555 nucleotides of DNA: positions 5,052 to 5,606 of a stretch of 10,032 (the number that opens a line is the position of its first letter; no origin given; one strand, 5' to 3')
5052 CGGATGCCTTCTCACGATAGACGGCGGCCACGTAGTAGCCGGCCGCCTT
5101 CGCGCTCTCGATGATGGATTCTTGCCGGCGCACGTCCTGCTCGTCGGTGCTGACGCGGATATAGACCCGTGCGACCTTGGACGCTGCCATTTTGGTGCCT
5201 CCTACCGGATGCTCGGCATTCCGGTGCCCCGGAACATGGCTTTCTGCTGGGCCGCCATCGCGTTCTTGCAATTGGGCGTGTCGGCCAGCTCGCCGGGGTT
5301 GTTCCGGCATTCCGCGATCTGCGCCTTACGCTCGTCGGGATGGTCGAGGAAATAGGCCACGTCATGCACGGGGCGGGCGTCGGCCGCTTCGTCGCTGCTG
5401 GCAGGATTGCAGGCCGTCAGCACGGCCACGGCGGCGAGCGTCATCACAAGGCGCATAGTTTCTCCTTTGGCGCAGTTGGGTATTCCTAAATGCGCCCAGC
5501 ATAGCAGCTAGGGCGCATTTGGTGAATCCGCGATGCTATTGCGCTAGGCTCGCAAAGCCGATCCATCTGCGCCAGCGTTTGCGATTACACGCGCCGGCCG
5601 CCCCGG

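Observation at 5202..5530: Entry-exclusion-like lipoprotein co-transcribed with a resolvase on a plasmid that has no conjugation machinery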

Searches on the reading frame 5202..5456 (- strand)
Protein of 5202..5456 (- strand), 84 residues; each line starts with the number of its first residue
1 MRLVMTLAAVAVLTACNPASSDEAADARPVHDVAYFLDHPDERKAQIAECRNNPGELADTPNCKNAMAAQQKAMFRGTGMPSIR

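Call 3: search_protein_families(library=ncbifam, proteins=[window:5202-5456:-], max_evalue=0.01)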
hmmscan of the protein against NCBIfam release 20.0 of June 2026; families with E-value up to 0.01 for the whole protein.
window:5202-5456:- (84 aa): 1 family
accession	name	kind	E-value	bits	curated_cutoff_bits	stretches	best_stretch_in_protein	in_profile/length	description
NF033894.1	Eex_IncN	subfamily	1e-19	70.2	33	1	4-72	4-64/65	EexN family lipoprotein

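Call 4: search_protein_families(library=pfam, proteins=[window:5202-5456:-], max_evalue=0.01)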
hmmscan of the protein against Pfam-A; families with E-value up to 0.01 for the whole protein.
window:5202-5456:- (84 aa): 0 families

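Call 6: search_dna_similar(query=window:5202-5456:-, collection=plasmids, mode=protein, max_rows=60, rows=spread)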
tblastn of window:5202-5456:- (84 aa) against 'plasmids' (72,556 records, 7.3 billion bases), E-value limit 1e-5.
Records with a match: 122; places in all: 122; records where one place covers at least 80% of the query: 4.
Best place of each record, by identity: >=99% 1; 90-95% 1; 60-80% 19; <60% 101.
By first word of the organism name: Bradyrhizobium 24; Escherichia 16; uncultured 16; Xanthomonas 8; Rhizobium 7; Enterobacter 5; Salmonella 5; Citrobacter 5; Providencia 4; Pseudomonas 3; and 18 more.
By predicted mobility (MOB-suite, as given by PLSDB): conjugative 103; non-mobilizable 17; mobilizable 2.
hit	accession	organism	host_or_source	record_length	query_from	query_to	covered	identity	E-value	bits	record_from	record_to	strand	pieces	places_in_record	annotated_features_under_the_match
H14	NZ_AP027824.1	Escherichia coli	Homo sapiens,whole organism,feces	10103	1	84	100%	100.0%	4e-43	154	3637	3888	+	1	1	EexN family lipoprotein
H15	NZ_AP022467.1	Enterobacter roggenkampii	-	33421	29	84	67%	64.3%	4e-17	81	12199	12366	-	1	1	EexN family lipoprotein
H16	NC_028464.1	Escherichia coli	-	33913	29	84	67%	64.3%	4e-17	81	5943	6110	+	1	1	EexN family lipoprotein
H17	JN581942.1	uncultured bacterium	-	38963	29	84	67%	64.3%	4e-17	81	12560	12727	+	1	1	eex: entry exclusion protein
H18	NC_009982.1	Salmonella enterica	-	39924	29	84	67%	64.3%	4e-17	81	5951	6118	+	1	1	EexN family lipoprotein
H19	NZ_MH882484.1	Providencia rettgeri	-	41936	29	84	67%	64.3%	4e-17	81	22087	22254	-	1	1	EexN family lipoprotein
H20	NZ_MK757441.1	Alcaligenes faecalis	feces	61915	29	84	67%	64.3%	4e-17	81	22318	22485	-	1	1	EexN family lipoprotein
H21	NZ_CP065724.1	Oligella ureolytica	-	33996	28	84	68%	57.9%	2e-15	76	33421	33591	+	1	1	EexN family lipoprotein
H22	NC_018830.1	Bordetella parapertussis Bpp5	-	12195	26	83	69%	55.2%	3e-13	69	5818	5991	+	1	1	EexN family lipoprotein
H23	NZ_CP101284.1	Phenylobacterium sp. LH3H17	-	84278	2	69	81%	44.1%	5e-9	57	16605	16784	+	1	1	EexN family lipoprotein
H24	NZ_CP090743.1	Burkholderia multivorans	Homo sapiens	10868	26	83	69%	46.6%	4e-10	61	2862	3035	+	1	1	EexN family lipoprotein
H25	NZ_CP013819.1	Piscirickettsia salmonis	Salmo salar,liver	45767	22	72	61%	52.9%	1e-10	62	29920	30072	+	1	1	EexN family lipoprotein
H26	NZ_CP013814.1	Piscirickettsia salmonis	Salmo salar,liver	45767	22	72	61%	52.9%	1e-10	62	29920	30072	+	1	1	EexN family lipoprotein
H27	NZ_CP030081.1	Enterobacter hormaechei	Homo sapiens,sptum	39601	22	72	61%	52.9%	3e-10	61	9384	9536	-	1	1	EexN family lipoprotein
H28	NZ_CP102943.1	Stenotrophomonas maltophilia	Homo sapiens,swab from purulent wound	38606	27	72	55%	56.5%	1e-8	56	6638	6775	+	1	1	EexN family lipoprotein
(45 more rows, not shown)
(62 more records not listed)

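Call 16: get_annotated_region(hit=H16, flank=6000)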
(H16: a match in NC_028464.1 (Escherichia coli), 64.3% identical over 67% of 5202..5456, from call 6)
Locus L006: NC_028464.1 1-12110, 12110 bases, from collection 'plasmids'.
description: Escherichia coli plasmid R388, complete sequence
organism: Escherichia coli (NCBI taxid 562)
taxonomy: Bacteria; Pseudomonadota; Gammaproteobacteria; Enterobacterales; Enterobacteriaceae; Escherichia; Escherichia coli
host: -; source: -; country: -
typing (MOB-suite, as given by PLSDB): conjugative; replicon IncW; relaxase MOBF; mating-pair formation MPF_T
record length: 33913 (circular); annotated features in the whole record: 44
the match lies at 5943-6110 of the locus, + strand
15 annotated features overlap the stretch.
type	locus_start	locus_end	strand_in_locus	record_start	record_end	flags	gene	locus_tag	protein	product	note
CDS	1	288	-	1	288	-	-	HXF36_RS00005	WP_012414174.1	H-NS histone family protein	-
CDS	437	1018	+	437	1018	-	-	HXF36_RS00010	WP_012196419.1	hypothetical protein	-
CDS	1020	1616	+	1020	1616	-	-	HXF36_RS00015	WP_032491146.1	lytic transglycosylase domain-containing protein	-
CDS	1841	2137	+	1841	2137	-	korA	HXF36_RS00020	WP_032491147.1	KorA family transcriptional regulator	-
CDS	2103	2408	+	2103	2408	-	trwL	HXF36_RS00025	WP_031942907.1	VirB2 family type IV secretion system major pilin TrwL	-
CDS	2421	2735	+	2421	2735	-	-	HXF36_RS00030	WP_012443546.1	VirB3 family type IV secretion system protein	-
CDS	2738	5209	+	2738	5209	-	-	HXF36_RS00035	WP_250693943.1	VirB4 family type IV secretion/conjugal transfer ATPase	-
CDS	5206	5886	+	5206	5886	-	-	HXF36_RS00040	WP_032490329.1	type IV secretion system protein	-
CDS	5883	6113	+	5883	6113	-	-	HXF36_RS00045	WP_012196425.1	EexN family lipoprotein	-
CDS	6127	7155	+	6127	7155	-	-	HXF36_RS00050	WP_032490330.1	type IV secretion system protein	-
CDS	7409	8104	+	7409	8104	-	-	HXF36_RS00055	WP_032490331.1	VirB8/TrbF family protein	-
CDS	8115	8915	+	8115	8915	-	-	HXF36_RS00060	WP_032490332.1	TrbG/VirB9 family P-type conjugative transfer protein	-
CDS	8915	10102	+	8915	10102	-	virB10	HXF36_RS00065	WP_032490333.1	type IV secretion system protein VirB10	-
CDS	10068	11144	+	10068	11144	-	virB11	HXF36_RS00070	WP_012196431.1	P-type DNA transfer ATPase VirB11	GO:0044097 - secretion by the type IV secretion system [Evidence IEA]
CDS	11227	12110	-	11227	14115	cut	mobF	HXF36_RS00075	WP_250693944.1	MobF family relaxase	-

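Call 17: find_homologous_proteins(query=window:5205-5456:-, max_evalue=0.001)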
Query window:5205-5456:- (84 aa): 3 proteins with E <= 0.001 among 4 candidates.
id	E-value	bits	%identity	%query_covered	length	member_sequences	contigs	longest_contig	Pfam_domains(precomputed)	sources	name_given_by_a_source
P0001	3.6e-47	175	96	100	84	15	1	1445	-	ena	-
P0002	5.5e-32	127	80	94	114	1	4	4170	-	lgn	-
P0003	4.7e-28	115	64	100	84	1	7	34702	-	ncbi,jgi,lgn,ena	ncbi:TPA: EexN family lipoprotein [Klebsiella pneumoniae]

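Call 19: find_encoding_contigs(protein=P0002, flank=5000, max_places=6)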
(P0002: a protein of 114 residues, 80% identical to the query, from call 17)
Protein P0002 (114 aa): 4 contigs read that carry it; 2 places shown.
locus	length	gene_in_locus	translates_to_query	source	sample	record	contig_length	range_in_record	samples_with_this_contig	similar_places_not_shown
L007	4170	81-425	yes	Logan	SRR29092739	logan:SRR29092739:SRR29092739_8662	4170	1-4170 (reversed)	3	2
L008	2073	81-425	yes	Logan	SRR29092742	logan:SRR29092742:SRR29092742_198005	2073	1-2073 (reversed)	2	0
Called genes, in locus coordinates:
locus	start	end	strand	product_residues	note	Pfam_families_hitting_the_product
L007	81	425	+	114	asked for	-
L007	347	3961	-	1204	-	PF18883:AC_1, PF03797:Autotransporter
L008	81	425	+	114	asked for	-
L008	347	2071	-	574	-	?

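Call 20: find_encoding_contigs(protein=P0003, flank=8000, max_places=8)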
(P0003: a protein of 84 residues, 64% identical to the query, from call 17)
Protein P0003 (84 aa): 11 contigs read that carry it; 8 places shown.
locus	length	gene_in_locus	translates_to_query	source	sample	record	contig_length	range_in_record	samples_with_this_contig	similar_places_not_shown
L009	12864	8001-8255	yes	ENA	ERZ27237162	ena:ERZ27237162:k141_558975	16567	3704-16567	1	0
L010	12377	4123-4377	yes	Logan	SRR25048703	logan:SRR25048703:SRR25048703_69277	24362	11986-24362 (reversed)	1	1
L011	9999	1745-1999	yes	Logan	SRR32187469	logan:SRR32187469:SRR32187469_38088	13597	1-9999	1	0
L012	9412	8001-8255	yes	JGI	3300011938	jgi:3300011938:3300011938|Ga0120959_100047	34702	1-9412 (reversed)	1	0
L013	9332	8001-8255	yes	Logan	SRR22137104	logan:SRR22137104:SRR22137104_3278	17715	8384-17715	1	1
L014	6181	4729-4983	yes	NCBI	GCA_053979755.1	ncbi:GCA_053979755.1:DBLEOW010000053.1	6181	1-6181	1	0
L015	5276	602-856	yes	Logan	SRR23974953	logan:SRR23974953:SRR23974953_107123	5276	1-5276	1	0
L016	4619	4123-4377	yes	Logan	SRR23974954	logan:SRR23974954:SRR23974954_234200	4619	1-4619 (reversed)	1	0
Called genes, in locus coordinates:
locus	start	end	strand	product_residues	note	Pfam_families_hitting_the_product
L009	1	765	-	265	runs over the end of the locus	PF01656:CbiA, PF02374:ArsA_ATPase (weak), PF09140:MipZ (weak), PF10609:ParA, PF13614:AAA_31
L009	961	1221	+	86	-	-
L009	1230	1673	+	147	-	PF01850:PIN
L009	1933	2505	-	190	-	PF18790:KfrB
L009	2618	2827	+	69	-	PF11455:MazE-like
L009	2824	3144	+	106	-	PF02452:PemK_toxin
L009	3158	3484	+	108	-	-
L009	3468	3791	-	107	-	-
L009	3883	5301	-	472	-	-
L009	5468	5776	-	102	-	PF28031:ParC-like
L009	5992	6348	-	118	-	PF00436:SSB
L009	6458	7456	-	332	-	PF08401:ArdcN, PF18818:MPTase-PolyVal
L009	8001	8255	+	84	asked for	-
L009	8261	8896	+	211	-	PF00239:Resolvase, PF02796:HTH_7 (weak)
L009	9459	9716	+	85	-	-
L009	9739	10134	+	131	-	PF04956:TrbC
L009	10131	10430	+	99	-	PF05101:VirB3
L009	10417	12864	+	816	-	?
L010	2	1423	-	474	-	?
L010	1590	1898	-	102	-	PF28031:ParC-like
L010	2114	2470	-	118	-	PF00436:SSB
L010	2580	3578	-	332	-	PF08401:ArdcN, PF18818:MPTase-PolyVal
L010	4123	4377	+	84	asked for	-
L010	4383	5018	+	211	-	PF00239:Resolvase, PF02796:HTH_7 (weak)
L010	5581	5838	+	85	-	-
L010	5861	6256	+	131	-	PF04956:TrbC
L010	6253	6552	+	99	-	PF05101:VirB3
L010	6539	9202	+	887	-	PF27097:VirB4_TrbE_N, PF03135:CagE_TrbE_VirB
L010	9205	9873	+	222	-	PF07996:T4SS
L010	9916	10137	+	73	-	-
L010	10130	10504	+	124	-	-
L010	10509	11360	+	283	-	PF04610:TrbL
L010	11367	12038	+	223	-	PF04335:VirB8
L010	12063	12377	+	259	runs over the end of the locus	PF03524:CagX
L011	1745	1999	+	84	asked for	-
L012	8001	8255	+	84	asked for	-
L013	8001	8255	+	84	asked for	-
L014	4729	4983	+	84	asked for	-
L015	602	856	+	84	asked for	-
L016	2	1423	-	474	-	?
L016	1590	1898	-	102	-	PF28031:ParC-like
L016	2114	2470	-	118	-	PF00436:SSB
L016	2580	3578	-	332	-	PF08401:ArdcN, PF18818:MPTase-PolyVal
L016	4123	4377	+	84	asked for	-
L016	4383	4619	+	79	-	?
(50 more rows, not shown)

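Call 21: find_encoding_contigs(protein=P0001, flank=5000, max_places=4)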
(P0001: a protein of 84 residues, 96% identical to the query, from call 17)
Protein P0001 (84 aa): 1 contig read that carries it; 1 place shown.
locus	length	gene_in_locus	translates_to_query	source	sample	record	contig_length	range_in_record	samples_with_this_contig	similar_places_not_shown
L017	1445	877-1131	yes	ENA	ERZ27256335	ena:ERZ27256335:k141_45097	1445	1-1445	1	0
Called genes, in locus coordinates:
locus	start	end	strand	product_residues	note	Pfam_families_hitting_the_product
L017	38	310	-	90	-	PF15738:YafQ_toxin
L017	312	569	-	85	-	PF04221:RelB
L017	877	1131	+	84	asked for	-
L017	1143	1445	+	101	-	?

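Call 22: search_dna_similar(query=window:5202-5456:-, collection=plasmids, mode=protein, max_rows=30, rows=best)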
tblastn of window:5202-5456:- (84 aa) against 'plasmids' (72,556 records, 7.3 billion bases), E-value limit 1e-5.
Records with a match: 122; places in all: 122; records where one place covers at least 80% of the query: 4.
Best place of each record, by identity: >=99% 1; 90-95% 1; 60-80% 19; <60% 101.
By first word of the organism name: Bradyrhizobium 24; Escherichia 16; uncultured 16; Xanthomonas 8; Rhizobium 7; Enterobacter 5; Salmonella 5; Citrobacter 5; Providencia 4; Pseudomonas 3; and 18 more.
By predicted mobility (MOB-suite, as given by PLSDB): conjugative 103; non-mobilizable 17; mobilizable 2.
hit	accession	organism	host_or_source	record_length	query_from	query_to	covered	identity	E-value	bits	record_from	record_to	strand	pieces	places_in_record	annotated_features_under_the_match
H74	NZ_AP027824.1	Escherichia coli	Homo sapiens,whole organism,feces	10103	1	84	100%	100.0%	4e-43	154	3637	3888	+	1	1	EexN family lipoprotein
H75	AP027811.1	Escherichia coli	Homo sapiens,whole organism,feces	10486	1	84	100%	92.4%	2e-32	162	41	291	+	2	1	none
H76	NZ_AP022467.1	Enterobacter roggenkampii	-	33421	29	84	67%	64.3%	4e-17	81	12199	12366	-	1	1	EexN family lipoprotein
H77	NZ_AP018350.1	Enterobacter hormaechei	Homo sapiens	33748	29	84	67%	64.3%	4e-17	81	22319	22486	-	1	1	EexN family lipoprotein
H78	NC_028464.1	Escherichia coli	-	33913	29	84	67%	64.3%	4e-17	81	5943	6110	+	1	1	EexN family lipoprotein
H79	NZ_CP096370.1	Providencia sp. PROV003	Clinical or host-associated ...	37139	29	84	67%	64.3%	4e-17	81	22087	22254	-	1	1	EexN family lipoprotein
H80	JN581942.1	uncultured bacterium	-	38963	29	84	67%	64.3%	4e-17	81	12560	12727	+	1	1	eex: entry exclusion protein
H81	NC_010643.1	Providencia rettgeri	-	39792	29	84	67%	64.3%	4e-17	81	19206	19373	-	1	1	EexN family lipoprotein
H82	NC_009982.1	Salmonella enterica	-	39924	29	84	67%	64.3%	4e-17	81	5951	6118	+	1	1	EexN family lipoprotein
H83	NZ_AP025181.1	Escherichia coli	Sus scrofa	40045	29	84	67%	64.3%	4e-17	81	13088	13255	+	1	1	EexN family lipoprotein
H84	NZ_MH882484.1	Providencia rettgeri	-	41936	29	84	67%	64.3%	4e-17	81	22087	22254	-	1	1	EexN family lipoprotein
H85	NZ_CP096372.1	Providencia sp. PROV002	Clinical or host-associated ...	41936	29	84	67%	64.3%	4e-17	81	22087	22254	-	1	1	EexN family lipoprotein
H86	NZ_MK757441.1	Alcaligenes faecalis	feces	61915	29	84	67%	64.3%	4e-17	81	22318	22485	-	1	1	EexN family lipoprotein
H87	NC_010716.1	Salmonella enterica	-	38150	29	84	67%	64.3%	5e-17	81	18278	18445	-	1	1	EexN family lipoprotein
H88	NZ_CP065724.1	Oligella ureolytica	-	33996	28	84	68%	57.9%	2e-15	76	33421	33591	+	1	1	EexN family lipoprotein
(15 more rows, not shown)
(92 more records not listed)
